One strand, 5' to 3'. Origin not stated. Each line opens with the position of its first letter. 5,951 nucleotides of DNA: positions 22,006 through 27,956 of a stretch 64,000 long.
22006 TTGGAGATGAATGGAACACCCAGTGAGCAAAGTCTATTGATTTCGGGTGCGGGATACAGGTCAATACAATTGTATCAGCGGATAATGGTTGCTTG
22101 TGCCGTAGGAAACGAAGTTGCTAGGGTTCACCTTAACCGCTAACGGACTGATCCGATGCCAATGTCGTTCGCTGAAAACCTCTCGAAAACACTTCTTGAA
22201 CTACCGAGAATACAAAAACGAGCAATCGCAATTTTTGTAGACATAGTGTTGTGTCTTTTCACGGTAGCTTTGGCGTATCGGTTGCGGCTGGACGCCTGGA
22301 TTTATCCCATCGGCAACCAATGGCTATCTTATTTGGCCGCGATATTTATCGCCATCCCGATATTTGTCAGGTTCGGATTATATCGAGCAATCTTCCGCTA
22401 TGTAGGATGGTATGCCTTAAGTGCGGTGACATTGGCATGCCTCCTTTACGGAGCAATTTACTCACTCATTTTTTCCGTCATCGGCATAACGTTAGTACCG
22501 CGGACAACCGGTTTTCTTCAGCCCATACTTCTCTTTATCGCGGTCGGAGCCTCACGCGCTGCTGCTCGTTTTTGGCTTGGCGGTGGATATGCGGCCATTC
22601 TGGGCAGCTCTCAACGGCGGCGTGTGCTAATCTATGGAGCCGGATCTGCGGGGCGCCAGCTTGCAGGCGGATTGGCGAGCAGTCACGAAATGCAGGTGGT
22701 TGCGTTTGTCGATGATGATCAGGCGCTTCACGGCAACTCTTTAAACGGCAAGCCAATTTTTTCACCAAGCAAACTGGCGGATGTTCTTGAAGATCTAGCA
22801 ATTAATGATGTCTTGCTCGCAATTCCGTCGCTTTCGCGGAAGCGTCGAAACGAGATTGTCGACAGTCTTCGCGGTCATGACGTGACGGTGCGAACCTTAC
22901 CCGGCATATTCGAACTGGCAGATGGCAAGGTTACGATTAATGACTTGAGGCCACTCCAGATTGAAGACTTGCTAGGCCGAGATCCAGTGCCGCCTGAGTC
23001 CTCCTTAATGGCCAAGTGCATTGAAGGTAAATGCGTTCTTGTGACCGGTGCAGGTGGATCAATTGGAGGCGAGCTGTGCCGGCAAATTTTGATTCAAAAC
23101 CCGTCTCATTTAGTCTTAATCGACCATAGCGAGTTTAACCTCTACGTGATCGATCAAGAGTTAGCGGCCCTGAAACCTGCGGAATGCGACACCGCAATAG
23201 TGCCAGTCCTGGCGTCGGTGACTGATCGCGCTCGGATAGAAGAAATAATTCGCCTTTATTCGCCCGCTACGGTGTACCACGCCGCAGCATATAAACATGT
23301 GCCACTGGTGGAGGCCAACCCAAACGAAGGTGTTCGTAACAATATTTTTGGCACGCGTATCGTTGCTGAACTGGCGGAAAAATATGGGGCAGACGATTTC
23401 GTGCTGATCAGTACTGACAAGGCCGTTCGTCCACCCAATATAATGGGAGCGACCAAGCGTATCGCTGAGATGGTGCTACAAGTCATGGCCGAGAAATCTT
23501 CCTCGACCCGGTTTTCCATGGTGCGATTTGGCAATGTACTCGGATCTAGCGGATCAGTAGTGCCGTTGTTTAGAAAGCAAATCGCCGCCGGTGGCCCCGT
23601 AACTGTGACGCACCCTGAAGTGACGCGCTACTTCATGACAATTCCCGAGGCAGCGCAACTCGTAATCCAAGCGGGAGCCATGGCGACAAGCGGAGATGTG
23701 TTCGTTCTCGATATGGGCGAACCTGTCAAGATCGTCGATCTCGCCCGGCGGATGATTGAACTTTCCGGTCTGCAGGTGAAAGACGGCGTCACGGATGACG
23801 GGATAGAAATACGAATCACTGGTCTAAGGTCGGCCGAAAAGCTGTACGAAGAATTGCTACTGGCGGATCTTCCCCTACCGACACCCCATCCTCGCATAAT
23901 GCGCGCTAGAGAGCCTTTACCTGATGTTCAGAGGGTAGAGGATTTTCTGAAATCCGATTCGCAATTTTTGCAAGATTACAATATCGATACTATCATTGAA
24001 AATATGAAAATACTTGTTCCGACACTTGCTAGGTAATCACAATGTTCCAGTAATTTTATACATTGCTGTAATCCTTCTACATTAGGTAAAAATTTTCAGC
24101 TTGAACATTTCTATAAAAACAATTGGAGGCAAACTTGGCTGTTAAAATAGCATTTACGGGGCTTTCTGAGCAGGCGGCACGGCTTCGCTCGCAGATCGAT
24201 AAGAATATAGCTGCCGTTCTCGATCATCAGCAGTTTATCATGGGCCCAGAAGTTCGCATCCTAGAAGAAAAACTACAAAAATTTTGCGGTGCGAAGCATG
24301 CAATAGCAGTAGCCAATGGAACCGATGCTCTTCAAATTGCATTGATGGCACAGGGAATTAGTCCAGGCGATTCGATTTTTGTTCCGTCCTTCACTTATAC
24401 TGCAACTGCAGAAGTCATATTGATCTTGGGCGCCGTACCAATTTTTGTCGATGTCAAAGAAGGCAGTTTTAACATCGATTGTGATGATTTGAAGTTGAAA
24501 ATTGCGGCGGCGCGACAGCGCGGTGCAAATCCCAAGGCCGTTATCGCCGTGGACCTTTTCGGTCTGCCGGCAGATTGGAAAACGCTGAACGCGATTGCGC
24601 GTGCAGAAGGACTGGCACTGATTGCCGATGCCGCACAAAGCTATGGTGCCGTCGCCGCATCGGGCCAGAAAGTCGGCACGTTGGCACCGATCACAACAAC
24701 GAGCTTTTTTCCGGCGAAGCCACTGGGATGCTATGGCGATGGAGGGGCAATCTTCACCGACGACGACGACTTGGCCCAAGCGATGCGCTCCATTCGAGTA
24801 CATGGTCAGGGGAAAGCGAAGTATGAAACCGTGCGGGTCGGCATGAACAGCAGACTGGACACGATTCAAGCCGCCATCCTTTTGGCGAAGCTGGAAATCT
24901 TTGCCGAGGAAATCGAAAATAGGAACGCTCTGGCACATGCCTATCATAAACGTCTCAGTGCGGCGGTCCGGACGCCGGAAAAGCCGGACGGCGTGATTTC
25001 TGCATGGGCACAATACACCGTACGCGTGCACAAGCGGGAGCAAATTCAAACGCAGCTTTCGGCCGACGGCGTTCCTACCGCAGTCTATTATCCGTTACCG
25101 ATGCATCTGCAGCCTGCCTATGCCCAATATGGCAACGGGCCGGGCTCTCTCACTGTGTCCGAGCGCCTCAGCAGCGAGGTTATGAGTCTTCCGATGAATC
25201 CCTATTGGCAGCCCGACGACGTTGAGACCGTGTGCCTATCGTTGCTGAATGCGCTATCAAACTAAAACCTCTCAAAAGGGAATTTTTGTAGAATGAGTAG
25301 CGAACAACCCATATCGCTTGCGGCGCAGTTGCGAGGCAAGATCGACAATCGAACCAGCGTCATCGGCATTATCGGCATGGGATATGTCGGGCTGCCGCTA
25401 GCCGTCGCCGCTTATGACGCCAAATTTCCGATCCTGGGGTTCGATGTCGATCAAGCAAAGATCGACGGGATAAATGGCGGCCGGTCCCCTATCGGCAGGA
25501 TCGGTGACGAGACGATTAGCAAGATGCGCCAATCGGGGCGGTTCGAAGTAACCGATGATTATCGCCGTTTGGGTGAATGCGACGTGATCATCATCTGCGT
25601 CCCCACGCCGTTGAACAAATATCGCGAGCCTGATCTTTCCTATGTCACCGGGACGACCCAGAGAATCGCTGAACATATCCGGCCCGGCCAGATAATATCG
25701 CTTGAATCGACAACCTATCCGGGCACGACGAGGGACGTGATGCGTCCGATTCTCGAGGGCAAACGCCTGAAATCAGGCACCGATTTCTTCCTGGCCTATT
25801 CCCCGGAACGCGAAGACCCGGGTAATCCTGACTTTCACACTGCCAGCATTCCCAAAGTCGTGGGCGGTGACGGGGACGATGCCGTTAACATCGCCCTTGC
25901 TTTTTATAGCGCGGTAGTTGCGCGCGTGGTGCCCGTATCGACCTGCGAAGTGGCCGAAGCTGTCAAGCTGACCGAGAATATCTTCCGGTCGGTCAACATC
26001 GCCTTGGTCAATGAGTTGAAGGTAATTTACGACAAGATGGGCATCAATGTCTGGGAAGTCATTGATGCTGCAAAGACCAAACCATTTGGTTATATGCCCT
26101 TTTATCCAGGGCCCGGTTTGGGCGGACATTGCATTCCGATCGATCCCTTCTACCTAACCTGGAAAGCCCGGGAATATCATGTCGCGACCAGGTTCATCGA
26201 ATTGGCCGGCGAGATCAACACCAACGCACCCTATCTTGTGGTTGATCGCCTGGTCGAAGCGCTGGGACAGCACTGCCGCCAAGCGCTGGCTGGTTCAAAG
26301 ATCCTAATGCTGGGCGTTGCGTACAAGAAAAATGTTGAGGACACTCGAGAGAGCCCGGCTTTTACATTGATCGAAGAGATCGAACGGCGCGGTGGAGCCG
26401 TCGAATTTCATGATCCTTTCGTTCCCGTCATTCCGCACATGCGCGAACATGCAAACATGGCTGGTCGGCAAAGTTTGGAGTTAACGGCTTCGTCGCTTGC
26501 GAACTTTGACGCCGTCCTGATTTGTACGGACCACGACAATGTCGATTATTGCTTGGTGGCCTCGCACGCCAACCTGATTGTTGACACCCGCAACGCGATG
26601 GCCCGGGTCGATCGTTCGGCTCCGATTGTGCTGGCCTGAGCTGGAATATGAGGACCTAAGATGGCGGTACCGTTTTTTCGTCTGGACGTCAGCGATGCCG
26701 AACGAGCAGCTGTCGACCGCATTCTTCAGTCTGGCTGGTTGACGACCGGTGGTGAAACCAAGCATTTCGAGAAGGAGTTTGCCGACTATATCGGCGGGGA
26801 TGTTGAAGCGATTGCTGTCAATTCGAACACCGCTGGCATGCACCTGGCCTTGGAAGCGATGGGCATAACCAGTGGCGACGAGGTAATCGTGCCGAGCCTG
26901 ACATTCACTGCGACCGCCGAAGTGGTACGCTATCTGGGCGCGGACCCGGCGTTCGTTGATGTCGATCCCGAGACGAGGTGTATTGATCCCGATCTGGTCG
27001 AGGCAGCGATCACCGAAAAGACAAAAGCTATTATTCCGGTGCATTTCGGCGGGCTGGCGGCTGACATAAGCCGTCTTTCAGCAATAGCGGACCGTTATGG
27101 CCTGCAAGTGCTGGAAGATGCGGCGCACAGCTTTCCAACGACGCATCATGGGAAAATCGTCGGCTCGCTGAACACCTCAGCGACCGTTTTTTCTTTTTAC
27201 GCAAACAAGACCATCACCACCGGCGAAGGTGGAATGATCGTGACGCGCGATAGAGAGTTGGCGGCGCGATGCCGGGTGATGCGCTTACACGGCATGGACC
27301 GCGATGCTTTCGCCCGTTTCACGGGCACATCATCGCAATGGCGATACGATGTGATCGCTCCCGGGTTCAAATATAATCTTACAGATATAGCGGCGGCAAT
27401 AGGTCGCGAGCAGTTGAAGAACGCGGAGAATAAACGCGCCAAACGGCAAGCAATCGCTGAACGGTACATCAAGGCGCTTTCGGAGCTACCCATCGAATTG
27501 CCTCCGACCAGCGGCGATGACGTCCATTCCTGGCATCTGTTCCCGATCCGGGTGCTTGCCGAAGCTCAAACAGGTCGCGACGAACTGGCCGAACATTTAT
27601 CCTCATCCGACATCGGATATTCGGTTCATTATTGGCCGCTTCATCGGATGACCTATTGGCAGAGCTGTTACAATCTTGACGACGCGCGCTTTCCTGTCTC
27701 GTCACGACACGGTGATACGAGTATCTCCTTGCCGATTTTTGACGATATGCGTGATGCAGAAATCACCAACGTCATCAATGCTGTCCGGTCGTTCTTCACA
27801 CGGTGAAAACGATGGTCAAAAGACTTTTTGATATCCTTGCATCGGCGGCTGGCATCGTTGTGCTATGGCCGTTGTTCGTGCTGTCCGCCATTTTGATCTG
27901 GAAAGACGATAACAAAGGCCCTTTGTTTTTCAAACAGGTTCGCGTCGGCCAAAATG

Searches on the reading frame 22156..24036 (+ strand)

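Call 20: search_protein_families(library=pfam, proteins=[window:22156-24036:+], max_evalue=0.001)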
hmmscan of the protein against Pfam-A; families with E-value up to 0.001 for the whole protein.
window:22156-24036:+ (626 aa): 6 families
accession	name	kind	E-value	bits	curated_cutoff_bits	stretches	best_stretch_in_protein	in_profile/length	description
PF02719.21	Polysacc_synt_2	-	4.4e-119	397.5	20.2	1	294-585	1-292/293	Polysaccharide biosynthesis protein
PF01370.27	Epimerase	-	2.4e-19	70.1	20.9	1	294-509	1-227/240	NAD dependent epimerase/dehydratase family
PF16363.11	GDP_Man_Dehyd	-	5e-12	46.4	27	1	295-421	1-130/332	GDP-mannose 4,6 dehydratase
PF04321.23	RmlD_sub_bind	-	1.4e-11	44.5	27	1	294-422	3-103/287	RmlD substrate binding domain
PF01073.25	3Beta_HSD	-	0.00022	20.8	22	1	295-426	1-122/280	3-beta hydroxysteroid dehydrogenase/isomerase family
PF13727.12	CoA_binding_3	-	0.00057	20.4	25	0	131-249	60-175/175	CoA-binding domain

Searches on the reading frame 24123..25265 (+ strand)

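Call 20: search_protein_families(library=pfam, proteins=[window:24123-25265:+], max_evalue=0.001)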
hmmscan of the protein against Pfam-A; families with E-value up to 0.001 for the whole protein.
window:24123-25265:+ (380 aa): 3 families
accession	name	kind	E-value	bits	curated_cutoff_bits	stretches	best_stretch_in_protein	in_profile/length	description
PF01041.23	DegT_DnrJ_EryC1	-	1.5e-103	347.3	19.8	1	22-373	4-358/360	DegT/DnrJ/EryC1/StrS aminotransferase family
PF00155.27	Aminotran_1_2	-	6.6e-12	45.7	19.7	1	47-225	47-245/361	Aminotransferase class I and II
PF01212.27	Beta_elim_lyase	-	2.7e-11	43.8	27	1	26-250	16-239/288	Beta-eliminating lyase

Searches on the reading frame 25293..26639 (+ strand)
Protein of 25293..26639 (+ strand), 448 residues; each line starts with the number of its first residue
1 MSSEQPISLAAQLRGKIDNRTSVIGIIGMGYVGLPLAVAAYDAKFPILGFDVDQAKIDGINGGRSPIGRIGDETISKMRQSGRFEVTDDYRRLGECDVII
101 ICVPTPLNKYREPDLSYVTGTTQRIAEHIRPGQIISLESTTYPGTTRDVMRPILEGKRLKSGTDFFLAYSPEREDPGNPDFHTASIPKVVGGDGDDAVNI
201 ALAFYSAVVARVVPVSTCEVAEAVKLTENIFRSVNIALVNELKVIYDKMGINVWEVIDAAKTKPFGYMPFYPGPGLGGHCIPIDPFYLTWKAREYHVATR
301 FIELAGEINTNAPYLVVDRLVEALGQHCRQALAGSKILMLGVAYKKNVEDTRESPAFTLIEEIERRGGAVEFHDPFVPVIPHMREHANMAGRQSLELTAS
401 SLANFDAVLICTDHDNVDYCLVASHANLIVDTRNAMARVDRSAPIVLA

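Call 20: search_protein_families(library=pfam, proteins=[window:25293-26639:+], max_evalue=0.001)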
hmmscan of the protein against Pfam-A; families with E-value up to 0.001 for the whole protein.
window:25293-26639:+ (448 aa): 4 families
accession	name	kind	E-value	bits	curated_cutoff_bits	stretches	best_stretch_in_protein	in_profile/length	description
PF03721.20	UDPG_MGDP_dh_N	-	3.5e-43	147.8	27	1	24-197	3-179/187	UDP-glucose/GDP-mannose dehydrogenase family, NAD binding domain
PF00984.24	UDPG_MGDP_dh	-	1.7e-31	108.6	25.4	1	220-310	2-93/94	UDP-glucose/GDP-mannose dehydrogenase family, central domain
PF03720.21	UDPG_MGDP_dh_C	-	8.2e-22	78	30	1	338-436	1-101/103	UDP-glucose/GDP-mannose dehydrogenase family, UDP binding domain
PF03446.21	NAD_binding_2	-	8.2e-06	26.4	21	1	24-151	2-105/161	NAD binding domain of 6-phosphogluconate dehydrogenase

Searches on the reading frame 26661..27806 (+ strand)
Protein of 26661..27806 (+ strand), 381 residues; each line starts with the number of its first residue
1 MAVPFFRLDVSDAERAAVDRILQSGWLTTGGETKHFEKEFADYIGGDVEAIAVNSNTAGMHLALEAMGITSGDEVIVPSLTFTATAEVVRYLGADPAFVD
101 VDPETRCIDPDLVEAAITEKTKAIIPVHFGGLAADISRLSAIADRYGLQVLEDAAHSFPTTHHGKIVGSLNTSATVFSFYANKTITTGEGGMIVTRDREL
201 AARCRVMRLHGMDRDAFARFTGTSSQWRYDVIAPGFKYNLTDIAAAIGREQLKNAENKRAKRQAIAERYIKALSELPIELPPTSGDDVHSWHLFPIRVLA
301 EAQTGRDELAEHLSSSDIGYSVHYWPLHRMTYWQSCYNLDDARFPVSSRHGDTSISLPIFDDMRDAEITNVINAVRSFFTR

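Call 20: search_protein_families(library=pfam, proteins=[window:26661-27806:+], max_evalue=0.001)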
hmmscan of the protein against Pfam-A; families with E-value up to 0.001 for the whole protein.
window:26661-27806:+ (381 aa): 3 families
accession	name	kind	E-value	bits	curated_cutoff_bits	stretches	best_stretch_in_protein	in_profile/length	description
PF01041.23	DegT_DnrJ_EryC1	-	4.2e-125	418.1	19.8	1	12-376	5-360/360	DegT/DnrJ/EryC1/StrS aminotransferase family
PF00155.27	Aminotran_1_2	-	2.7e-08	33.8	19.7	1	33-156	44-188/361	Aminotransferase class I and II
PF01212.27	Beta_elim_lyase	-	7.6e-05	22.6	27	1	33-212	34-228/288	Beta-eliminating lyase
